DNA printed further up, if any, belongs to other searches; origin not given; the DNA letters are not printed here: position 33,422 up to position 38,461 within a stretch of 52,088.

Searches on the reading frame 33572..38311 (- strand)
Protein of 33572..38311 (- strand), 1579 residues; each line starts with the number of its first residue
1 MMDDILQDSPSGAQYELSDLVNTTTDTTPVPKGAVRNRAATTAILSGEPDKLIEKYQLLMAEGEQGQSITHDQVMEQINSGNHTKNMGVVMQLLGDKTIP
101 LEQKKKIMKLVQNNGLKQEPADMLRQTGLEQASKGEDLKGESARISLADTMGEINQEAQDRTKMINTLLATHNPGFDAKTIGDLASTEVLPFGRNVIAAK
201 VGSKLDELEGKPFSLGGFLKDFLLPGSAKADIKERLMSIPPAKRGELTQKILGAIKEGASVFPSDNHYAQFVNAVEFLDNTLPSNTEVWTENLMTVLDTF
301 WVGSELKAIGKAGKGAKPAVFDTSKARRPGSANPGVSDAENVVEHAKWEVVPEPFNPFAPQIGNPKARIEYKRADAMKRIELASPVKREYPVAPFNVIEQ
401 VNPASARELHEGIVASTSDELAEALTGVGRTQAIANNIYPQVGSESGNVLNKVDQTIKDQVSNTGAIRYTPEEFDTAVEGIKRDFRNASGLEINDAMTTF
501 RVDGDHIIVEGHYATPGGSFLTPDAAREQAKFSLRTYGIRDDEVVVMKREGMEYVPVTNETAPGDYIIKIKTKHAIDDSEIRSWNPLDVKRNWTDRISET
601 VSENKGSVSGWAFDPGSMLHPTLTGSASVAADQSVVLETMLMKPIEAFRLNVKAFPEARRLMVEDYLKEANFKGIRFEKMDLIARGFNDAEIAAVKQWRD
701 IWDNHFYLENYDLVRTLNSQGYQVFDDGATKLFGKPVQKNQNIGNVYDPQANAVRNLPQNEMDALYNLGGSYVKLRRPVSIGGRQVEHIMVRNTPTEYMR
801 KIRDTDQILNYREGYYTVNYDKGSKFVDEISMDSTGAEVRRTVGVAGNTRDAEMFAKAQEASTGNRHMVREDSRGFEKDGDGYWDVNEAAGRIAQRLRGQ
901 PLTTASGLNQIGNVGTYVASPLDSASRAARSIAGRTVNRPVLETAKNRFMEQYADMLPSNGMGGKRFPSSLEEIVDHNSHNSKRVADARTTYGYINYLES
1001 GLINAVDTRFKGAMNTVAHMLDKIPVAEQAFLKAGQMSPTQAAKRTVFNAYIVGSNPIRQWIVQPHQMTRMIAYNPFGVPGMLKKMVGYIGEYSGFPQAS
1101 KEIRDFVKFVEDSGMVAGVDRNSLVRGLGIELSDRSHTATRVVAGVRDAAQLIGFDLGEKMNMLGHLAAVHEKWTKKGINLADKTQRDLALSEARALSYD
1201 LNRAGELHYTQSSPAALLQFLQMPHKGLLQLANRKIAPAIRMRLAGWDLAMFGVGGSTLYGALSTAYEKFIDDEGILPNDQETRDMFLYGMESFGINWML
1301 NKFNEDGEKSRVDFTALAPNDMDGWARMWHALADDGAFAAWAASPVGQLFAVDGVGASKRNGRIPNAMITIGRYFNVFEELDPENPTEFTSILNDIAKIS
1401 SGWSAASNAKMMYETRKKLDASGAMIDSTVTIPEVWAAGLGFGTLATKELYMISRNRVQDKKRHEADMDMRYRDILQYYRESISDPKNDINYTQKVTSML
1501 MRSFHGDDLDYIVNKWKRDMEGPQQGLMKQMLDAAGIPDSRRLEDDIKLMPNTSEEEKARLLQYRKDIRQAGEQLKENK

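Call 12: search_protein_families(library=phrogs, proteins=[window:33572-38311:-], max_evalue=0.00001)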
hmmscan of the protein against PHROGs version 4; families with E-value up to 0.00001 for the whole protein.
window:33572-38311:- (1579 aa): 2 families
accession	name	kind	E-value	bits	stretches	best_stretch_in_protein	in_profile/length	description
phrog_18427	-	unknown function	3.7e-231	771.6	3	564-1561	543-1541/1554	-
phrog_12003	-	head and packaging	2.5e-19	69.6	1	687-1503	548-1378/1440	internal virion protein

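Call 38: search_protein_families(library=pfam, proteins=[window:33572-38311:-], max_evalue=0.01)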
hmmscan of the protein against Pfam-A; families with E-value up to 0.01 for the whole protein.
window:33572-38311:- (1579 aa): 0 families
